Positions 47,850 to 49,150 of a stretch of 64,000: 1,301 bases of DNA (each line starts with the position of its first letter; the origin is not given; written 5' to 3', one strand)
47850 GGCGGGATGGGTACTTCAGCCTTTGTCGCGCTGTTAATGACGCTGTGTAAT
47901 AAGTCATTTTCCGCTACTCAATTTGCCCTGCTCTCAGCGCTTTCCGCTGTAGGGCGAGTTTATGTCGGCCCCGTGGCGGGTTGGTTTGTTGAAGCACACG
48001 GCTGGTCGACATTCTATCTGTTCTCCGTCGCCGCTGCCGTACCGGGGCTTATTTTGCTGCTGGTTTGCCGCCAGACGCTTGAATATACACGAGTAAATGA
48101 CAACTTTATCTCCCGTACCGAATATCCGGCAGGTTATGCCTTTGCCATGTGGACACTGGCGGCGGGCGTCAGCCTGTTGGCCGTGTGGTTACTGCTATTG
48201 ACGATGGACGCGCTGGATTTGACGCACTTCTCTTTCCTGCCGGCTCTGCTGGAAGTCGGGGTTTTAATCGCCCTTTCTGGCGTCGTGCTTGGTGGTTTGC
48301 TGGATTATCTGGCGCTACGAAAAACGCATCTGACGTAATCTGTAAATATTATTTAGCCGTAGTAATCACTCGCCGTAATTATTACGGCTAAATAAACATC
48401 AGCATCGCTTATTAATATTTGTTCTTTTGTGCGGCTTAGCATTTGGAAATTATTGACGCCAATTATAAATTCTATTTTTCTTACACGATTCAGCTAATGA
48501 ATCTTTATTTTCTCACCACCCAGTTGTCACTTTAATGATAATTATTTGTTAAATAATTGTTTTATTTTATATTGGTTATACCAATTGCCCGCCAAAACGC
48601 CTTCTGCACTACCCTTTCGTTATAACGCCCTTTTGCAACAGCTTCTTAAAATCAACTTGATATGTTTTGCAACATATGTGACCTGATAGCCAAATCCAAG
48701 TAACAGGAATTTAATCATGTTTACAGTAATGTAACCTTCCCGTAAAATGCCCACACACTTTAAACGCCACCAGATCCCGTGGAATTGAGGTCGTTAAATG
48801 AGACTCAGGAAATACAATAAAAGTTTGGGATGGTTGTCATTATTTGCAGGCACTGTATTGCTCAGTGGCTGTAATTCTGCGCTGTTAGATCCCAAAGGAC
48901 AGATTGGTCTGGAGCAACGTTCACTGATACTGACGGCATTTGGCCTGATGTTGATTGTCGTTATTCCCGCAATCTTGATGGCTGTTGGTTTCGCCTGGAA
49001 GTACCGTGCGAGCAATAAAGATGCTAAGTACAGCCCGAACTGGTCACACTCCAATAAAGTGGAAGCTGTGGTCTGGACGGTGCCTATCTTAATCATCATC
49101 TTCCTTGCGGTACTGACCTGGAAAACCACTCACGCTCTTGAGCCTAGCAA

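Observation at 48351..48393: Nested inverted repeats immediately downstream of ampG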

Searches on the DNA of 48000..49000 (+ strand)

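Call 7: search_dna_similar(query=window:48250-48850:+, collection=ecoli_genomes, mode=near, max_rows=30, rows=spread)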
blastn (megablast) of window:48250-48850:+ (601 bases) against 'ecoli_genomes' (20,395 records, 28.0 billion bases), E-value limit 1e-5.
Records with a match: 5424; places in all: 5427; records where one place covers at least 80% of the query: 5422.
Genomes with a match: 5424 of 5426; with a place that covers at least 80% of the query: 5422. Places per genome that has any: lowest 1, median 1, highest 2. On chromosomes: 5426 places; on plasmids: 1.
Best place of each record, by identity: 95-99% 5414; 90-95% 10.
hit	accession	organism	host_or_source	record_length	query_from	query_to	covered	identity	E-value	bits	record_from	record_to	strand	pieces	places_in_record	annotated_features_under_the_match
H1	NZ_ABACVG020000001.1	Escherichia coli strain 2020CK-00188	Homo sapiens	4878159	1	601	100%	97.8%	0e+0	1038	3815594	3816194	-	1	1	ampG: muropeptide MFS transporter AmpG | cyoA: cytochrome o ubiquinol oxidase subunit II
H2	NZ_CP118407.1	Escherichia coli strain GABEEC10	Homo sapiens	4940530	1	601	100%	97.0%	0e+0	1011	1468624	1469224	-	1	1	ampG: muropeptide MFS transporter AmpG | cyoA: cytochrome o ubiquinol oxidase subunit II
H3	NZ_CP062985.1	Escherichia coli UTI89 strain UTI89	Homo sapiens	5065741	1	601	100%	97.0%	0e+0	1009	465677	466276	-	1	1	ampG: muropeptide MFS transporter AmpG | cyoA: cytochrome o ubiquinol oxidase subunit II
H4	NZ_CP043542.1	Escherichia coli strain F2_81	Sus scrofa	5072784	1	601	100%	96.8%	0e+0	1005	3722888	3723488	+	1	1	ampG: muropeptide MFS transporter AmpG | cyoA: cytochrome o ubiquinol oxidase subunit II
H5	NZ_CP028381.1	Escherichia coli strain RM10466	Bos taurus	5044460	1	601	100%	96.7%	0e+0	1000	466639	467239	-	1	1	ampG: muropeptide MFS transporter AmpG | cyoA: cytochrome o ubiquinol oxidase subunit II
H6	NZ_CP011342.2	Escherichia coli K-12 strain K-12 substr. GM4792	-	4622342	1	601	100%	96.7%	0e+0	1000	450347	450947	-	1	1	ampG: muropeptide MFS transporter AmpG | cyoA: cytochrome o ubiquinol oxidase subunit II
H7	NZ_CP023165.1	Escherichia coli O22:H8 strain RM10809-3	cattle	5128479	1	601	100%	96.7%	0e+0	1000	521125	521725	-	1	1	ampG: muropeptide MFS transporter AmpG | cyoA: cytochrome o ubiquinol oxidase subunit II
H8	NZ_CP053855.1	Escherichia coli strain 258E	duck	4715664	1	601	100%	96.7%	0e+0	1000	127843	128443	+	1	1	ampG: muropeptide MFS transporter AmpG | cyoA: cytochrome o ubiquinol oxidase subunit II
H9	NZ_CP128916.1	Escherichia coli strain TUM13770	Homo sapiens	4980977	1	601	100%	96.7%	0e+0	1000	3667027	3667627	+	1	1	ampG: muropeptide MFS transporter AmpG | cyoA: cytochrome o ubiquinol oxidase subunit II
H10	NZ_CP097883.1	Escherichia coli str. K-12 substr. MG1655 strain K-12 ...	not applicable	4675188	1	601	100%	96.7%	0e+0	1000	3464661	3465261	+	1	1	ampG: muropeptide MFS transporter AmpG | cyoA: cytochrome o ubiquinol oxidase subunit II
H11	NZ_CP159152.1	Escherichia coli strain 10035210-2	Homo sapiens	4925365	1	601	100%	96.7%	0e+0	1000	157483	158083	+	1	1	ampG: muropeptide MFS transporter AmpG | cyoA: cytochrome o ubiquinol oxidase subunit II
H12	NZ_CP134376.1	Escherichia coli strain TUM12355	Chicken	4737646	1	601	100%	96.7%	0e+0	1000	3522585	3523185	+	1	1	ampG: muropeptide MFS transporter AmpG | cyoA: cytochrome o ubiquinol oxidase subunit II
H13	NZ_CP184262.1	Escherichia coli strain H32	Homo sapiens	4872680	1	601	100%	96.7%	0e+0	1000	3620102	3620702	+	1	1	ampG: muropeptide MFS transporter AmpG | cyoA: cytochrome o ubiquinol oxidase subunit II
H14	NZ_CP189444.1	Escherichia coli strain N1083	Homo sapiens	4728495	1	601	100%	96.7%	0e+0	1000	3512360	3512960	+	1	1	ampG: muropeptide MFS transporter AmpG | cyoA: cytochrome o ubiquinol oxidase subunit II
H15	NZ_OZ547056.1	Escherichia coli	Homo sapiens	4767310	1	601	100%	96.7%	0e+0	1000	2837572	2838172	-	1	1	ampG: muropeptide MFS transporter AmpG | cyoA: cytochrome o ubiquinol oxidase subunit II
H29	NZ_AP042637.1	Escherichia coli strain OkiPb01706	bovine feces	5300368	1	601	100%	95.7%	0e+0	968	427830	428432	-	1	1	ampG: muropeptide MFS transporter AmpG | cyoA: cytochrome o ubiquinol oxidase subunit II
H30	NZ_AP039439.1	Escherichia coli strain EC529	Gallus gallus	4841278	299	601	50%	96.4%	6e-138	499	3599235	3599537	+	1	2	cyoA: cytochrome o ubiquinol oxidase subunit II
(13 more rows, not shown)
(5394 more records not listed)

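Call 8: search_rna_families(source=window, start=48000, end=49000, threshold=evalue, max_evalue=10)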
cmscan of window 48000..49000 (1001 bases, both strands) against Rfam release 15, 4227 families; matches with E-value up to 10: 6.
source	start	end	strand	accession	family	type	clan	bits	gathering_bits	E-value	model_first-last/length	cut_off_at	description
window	48349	48395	+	RF03762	MIR859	Gene; miRNA;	-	18.4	130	1.8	1-128/128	no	MIR859 microRNA precursor family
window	48062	48119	-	RF00355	snoR28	Gene; snRNA; snoRNA; CD-box;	-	16.9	45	5.7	1-78/78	no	Small nucleolar RNA snoR28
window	48336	48406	+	RF00710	mir-44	Gene; miRNA;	-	16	54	1.6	1-88/88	no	mir-44 microRNA precursor family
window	48348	48396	+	RF03355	mir-2008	Gene; miRNA;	-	15.9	93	5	1-85/85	no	mir-2008 microRNA precursor family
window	48344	48399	-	RF04297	mir-35_2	Gene; miRNA;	CL00088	15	41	6.5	1-62/62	no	mir-35_2 microRNA precursor family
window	48658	48712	-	RF01850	beta_tmRNA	Gene;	CL00001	7.8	84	6.5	1-331/331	no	Betaproteobacteria transfer-messenger RNA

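Call 10: get_annotated_region(hit=H6, flank=1500)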
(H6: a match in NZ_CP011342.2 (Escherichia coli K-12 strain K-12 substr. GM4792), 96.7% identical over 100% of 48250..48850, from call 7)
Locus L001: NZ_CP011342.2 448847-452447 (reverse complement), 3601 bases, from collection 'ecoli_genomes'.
description: Escherichia coli K-12 substr. GM4792 chromosome, complete genome
organism: Escherichia coli K-12 strain K-12 substr. GM4792 (NCBI taxid 83333)
replicon: chromosome; assembly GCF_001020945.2
host: -; source: -; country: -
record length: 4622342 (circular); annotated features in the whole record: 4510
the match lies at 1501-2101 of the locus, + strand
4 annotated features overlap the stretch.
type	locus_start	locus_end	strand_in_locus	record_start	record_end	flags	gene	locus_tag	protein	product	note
CDS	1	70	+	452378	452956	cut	yajG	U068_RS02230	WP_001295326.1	lipoprotein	-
CDS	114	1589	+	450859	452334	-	ampG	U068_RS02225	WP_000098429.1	muropeptide MFS transporter AmpG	-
CDS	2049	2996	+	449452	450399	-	cyoA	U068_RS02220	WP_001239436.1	cytochrome o ubiquinol oxidase subunit II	-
CDS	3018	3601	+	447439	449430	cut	cyoB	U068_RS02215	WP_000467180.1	cytochrome o ubiquinol oxidase subunit I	-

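Call 11: get_annotated_region(hit=H1, flank=300)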
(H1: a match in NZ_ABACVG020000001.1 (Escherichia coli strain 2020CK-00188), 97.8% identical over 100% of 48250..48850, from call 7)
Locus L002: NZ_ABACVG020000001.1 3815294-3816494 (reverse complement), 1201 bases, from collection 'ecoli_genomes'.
description: Escherichia coli strain 2020CK-00188 chromosome, whole genome shotgun sequence
organism: Escherichia coli strain 2020CK-00188 (NCBI taxid 562)
replicon: chromosome; assembly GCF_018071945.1
host: Homo sapiens; source: Rectal Swab; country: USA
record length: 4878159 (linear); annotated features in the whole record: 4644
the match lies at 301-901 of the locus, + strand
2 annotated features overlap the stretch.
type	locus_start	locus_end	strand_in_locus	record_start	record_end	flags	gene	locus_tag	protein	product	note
CDS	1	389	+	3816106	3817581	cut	ampG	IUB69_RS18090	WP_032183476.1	muropeptide MFS transporter AmpG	-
CDS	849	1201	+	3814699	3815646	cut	cyoA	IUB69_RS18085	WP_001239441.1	cytochrome o ubiquinol oxidase subunit II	-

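Call 12: get_annotated_region(hit=H29, flank=300)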
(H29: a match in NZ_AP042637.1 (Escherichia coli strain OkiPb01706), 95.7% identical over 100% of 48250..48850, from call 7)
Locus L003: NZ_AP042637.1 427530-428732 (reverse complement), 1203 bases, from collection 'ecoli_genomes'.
description: Escherichia coli strain OkiPb01706 chromosome, complete genome
organism: Escherichia coli strain OkiPb01706 (NCBI taxid 562)
replicon: chromosome; assembly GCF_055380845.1
host: -; source: bovine feces; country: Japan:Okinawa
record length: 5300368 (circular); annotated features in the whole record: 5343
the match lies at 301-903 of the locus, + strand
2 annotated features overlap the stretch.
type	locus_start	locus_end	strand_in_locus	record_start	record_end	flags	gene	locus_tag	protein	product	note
CDS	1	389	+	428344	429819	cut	ampG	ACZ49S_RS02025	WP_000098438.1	muropeptide MFS transporter AmpG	-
CDS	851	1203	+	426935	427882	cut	cyoA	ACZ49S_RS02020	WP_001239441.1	cytochrome o ubiquinol oxidase subunit II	-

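Call 13: get_annotated_region(hit=H30, flank=3000)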
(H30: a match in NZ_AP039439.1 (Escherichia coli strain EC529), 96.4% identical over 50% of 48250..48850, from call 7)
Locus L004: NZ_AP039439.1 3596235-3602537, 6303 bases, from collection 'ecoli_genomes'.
description: Escherichia coli strain EC529 chromosome, complete genome
organism: Escherichia coli strain EC529 (NCBI taxid 562)
replicon: chromosome; assembly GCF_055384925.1
host: Gallus gallus; source: meat of Gallus gallus; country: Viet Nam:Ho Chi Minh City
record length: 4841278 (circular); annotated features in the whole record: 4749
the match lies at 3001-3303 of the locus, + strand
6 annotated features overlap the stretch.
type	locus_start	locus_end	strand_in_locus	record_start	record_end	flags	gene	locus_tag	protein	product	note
CDS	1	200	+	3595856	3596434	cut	yajG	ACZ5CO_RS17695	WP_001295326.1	lipoprotein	-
CDS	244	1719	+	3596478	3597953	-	ampG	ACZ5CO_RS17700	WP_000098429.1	muropeptide MFS transporter AmpG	-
CDS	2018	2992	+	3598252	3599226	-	-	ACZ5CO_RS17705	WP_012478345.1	IS30-like element ISApl1 family transposase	-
CDS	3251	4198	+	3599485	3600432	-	cyoA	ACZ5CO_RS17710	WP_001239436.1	cytochrome o ubiquinol oxidase subunit II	-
CDS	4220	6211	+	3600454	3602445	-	cyoB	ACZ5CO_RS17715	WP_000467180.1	cytochrome o ubiquinol oxidase subunit I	-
CDS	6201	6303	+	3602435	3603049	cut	cyoC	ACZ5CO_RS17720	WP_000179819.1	cytochrome o ubiquinol oxidase subunit III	-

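Call 50: search_dna_similar(query=window:48343-48403:+, collection=ecoli_genomes, mode=distant, max_evalue=10, max_rows=30, rows=spread)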
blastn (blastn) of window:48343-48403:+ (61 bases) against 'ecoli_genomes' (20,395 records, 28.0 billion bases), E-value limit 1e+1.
Records with a match: 5424; places in all: 10723; records where one place covers at least 80% of the query: 5424.
Genomes with a match: 5424 of 5426; with a place that covers at least 80% of the query: 5424. Places per genome that has any: lowest 1, median 2, highest 2. On chromosomes: 10721 places; on plasmids: 2.
Best place of each record, by identity: >=99% 125; 95-99% 5296; 90-95% 3.
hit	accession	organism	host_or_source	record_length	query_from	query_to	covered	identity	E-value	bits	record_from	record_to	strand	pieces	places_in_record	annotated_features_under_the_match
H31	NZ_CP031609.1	Escherichia coli strain N3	Homo sapiens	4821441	1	61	100%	100.0%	3e-22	111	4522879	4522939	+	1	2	none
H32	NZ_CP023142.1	Escherichia coli strain CFSAN061770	missing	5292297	1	61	100%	98.4%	1e-20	106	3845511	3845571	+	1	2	none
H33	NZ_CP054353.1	Escherichia coli strain SCU-172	Homo sapiens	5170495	1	61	100%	98.4%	1e-20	106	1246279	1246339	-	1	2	none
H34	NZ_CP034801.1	Escherichia coli strain 2010C-3142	missing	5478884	1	61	100%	98.4%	1e-20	106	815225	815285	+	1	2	none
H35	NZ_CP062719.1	Escherichia coli O157:H7 strain Z1816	Bovine Faeces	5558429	1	61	100%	98.4%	1e-20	106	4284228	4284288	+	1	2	none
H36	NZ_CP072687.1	Escherichia coli strain YP3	Canis lupus familiaris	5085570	1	61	100%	98.4%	1e-20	106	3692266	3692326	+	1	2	none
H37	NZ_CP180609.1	Escherichia coli strain PS1Phumofeces1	Homo sapiens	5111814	1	61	100%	98.4%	1e-20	106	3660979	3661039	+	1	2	none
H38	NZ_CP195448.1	Escherichia coli strain 23AR0151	Homo sapiens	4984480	1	61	100%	98.4%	1e-20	106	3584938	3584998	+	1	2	none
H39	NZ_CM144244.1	Escherichia coli strain CB8671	Homo sapiens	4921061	1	61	100%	98.4%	1e-20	106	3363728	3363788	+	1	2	none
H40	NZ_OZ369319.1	Escherichia coli strain Esc3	not applicable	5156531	1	61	100%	98.4%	1e-20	106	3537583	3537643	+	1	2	none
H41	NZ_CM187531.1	Escherichia coli strain capsule spontaneous mutant 22a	lab isolate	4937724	1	61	100%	98.4%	1e-20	106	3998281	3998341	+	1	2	none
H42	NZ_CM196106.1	Escherichia coli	urban waste bin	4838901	1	61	100%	96.7%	1e-19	102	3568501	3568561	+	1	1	none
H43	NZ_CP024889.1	Escherichia coli strain AR_0019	missing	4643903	1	60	98%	98.3%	4e-20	104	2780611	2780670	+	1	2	none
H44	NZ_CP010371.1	Escherichia coli strain 6409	Homo sapiens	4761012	1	60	98%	98.3%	4e-20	104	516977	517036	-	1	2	none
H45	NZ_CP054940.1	Escherichia coli strain MS6192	Homo sapiens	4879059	1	60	98%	98.3%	4e-20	104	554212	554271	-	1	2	none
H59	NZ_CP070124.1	Escherichia coli strain FDAARGOS_1292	Homo sapiens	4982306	3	61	97%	98.3%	1e-19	103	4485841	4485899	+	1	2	none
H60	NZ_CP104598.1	Escherichia coli strain AHM8C160RI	chicken feces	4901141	3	61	97%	94.9%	7e-17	94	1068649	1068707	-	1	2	none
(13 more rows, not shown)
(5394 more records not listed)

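Call 52: build_rna_model(alignment_id=A2, structure=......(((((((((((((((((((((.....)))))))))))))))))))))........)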
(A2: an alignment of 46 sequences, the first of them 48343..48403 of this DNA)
Model R1 built from alignment A2 (46 sequences, 61 columns); structure: as given.
model positions 61; base pairs 21; branch points 0; effective number of sequences 46; information 0.805 bits per position. Calibrated on 0.2 Mb of random sequence (short: E-values are rough).
structure used (alignment columns):
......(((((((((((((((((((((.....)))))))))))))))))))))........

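Call 53: search_with_rna_model(model_id=R1, sources=[window, L013, L026, L029, L031, L032, L040, L041, L042, L047, L050, L053, L055, L056, L062, L065, L069, L070, L071, L075, L076, L080, L082, L083, L084, L004, L061, L063, L074, L064], max_evalue=5, show_alignments=6)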
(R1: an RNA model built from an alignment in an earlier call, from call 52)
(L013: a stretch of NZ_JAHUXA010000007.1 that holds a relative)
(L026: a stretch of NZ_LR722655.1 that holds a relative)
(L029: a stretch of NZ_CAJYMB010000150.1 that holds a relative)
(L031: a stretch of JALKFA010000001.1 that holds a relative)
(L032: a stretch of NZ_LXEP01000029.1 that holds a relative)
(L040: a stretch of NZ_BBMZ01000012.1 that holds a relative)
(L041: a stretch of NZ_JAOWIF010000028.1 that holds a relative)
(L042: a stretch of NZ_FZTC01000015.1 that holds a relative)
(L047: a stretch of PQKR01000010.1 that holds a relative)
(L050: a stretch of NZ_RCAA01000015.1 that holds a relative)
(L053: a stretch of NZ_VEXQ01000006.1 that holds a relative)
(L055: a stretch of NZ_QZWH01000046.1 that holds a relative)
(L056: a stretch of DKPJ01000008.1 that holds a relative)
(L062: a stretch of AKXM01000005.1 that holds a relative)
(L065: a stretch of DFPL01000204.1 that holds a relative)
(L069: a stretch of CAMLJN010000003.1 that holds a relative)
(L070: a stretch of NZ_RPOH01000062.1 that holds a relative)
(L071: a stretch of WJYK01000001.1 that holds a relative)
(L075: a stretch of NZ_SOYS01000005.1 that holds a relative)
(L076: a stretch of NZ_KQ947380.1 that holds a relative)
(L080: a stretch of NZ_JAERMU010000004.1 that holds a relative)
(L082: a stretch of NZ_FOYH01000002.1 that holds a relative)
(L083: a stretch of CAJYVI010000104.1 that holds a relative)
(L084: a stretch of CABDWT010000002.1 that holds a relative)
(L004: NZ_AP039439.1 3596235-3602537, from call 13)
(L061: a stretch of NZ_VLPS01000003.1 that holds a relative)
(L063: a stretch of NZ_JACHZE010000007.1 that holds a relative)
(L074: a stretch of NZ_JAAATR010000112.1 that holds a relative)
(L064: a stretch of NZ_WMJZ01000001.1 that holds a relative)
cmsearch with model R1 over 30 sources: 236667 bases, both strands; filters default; matches with E-value up to 5: 17.
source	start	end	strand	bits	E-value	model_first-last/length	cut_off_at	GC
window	48343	48403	+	65.8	6.5e-18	1-61/61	no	0.33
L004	1724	1784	+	61.7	1.5e-16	1-61/61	no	0.3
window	48341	48401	-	43.8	1.5e-10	1-61/61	no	0.31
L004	1722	1782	-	40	2.7e-09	1-61/61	no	0.3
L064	3981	4041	+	37.4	2e-08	1-61/61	no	0.44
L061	4000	4060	+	28.3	2.2e-05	1-61/61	no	0.41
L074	4000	4060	+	28.2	2.5e-05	1-61/61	no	0.39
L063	4000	4060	+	26.6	8.6e-05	1-61/61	no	0.43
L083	1423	1483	+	24.8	0.00034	1-61/61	no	0.43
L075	4179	4228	-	16.6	0.18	1-61/61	no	0.26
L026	1615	1669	-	16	0.31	1-61/61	no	0.35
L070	1615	1669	-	16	0.31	1-61/61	no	0.35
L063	3998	4051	-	14.4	1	1-61/61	no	0.35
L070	1616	1671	+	13.8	1.7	1-61/61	no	0.32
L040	3967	4023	+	13.7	1.7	1-61/61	no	0.32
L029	3999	4017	+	13.3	2.3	21-39/61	no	0.26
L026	1616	1671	+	13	3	1-61/61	no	0.34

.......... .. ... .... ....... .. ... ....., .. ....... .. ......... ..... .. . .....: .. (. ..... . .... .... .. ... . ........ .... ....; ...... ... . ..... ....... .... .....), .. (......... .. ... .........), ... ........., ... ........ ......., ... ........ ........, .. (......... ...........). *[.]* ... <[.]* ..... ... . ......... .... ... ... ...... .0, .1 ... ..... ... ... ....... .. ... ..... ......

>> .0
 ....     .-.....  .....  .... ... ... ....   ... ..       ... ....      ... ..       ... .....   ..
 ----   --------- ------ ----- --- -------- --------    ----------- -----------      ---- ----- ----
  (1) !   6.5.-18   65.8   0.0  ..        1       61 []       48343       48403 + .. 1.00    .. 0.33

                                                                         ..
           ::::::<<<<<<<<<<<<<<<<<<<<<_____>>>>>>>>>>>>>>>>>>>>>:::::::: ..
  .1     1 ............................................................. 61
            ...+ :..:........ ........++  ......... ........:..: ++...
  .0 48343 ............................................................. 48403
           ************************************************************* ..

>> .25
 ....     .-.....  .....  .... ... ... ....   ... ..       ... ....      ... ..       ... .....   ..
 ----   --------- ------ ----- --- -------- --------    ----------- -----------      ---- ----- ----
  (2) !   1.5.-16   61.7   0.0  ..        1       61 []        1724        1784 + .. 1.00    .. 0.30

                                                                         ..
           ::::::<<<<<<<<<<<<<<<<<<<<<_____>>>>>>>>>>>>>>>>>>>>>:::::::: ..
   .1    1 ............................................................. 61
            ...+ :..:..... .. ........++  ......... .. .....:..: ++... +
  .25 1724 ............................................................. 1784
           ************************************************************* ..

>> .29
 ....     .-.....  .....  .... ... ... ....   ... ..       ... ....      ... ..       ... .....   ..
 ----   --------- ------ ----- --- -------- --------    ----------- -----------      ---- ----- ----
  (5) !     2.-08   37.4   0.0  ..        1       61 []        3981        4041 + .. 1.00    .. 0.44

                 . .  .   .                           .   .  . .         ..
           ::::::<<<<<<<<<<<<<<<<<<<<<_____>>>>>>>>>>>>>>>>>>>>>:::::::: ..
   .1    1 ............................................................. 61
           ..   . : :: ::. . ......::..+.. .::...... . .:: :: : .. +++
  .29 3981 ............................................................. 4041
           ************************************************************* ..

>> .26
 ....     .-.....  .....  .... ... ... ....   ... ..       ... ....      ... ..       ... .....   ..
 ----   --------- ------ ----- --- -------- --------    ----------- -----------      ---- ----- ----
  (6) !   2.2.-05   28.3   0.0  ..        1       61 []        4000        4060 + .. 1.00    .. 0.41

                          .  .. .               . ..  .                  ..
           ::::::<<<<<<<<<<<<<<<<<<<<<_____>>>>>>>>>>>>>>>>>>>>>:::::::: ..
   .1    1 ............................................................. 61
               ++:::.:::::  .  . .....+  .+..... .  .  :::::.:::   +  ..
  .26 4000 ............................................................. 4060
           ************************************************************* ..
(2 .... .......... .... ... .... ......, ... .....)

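Call 61: get_annotated_region(hit=H42, flank=30)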
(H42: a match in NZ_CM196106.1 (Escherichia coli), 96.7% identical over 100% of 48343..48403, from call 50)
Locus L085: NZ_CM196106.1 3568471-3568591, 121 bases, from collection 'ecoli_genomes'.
description: Escherichia coli isolate Tig207 chromosome, whole genome shotgun sequence
organism: Escherichia coli (NCBI taxid 562)
replicon: chromosome; assembly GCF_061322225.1
host: -; source: urban waste bin; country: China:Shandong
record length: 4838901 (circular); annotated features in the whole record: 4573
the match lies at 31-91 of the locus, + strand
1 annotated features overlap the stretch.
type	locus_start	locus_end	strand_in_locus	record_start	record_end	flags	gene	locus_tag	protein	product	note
CDS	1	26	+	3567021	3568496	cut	ampG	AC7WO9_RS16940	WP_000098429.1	muropeptide MFS transporter AmpG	-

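Call 62: get_annotated_region(hit=H60, flank=30)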
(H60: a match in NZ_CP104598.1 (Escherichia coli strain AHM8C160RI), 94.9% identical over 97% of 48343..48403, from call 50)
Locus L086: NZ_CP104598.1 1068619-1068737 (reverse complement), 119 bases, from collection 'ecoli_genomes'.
description: Escherichia coli strain AHM8C160RI chromosome, complete genome
organism: Escherichia coli strain AHM8C160RI (NCBI taxid 562)
replicon: chromosome; assembly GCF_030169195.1
host: -; source: chicken feces; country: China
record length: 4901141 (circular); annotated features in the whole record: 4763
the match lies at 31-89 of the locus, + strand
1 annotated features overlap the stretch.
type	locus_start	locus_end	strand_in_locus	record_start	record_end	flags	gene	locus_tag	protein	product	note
CDS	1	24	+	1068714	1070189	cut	ampG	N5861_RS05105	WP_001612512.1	muropeptide MFS transporter AmpG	-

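Call 63: get_annotated_region(hit=H32, flank=30)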
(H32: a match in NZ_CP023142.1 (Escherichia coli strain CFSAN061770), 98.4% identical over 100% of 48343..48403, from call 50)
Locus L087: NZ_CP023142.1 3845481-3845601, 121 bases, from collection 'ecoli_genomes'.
description: Escherichia coli strain CFSAN061770 chromosome, complete genome
organism: Escherichia coli strain CFSAN061770 (NCBI taxid 562)
replicon: chromosome; assembly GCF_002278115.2
host: missing; source: raw milk cheese; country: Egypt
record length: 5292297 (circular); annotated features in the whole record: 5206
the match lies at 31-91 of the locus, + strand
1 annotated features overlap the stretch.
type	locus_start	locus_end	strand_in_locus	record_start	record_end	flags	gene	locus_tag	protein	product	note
CDS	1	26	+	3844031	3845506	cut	ampG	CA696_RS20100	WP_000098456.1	muropeptide MFS transporter AmpG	-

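Call 64: get_annotated_region(hit=H59, flank=30)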
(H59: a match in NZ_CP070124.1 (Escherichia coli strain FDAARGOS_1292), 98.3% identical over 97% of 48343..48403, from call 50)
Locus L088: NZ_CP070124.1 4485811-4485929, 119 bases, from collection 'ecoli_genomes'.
description: Escherichia coli strain FDAARGOS_1292 chromosome, complete genome
organism: Escherichia coli strain FDAARGOS_1292 (NCBI taxid 562)
replicon: chromosome; assembly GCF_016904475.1
host: Homo sapiens; source: missing; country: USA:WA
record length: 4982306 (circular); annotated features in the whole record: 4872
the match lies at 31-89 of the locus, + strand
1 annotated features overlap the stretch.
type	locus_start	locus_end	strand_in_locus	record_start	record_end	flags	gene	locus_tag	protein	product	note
CDS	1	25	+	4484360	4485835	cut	ampG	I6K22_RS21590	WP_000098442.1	muropeptide MFS transporter AmpG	-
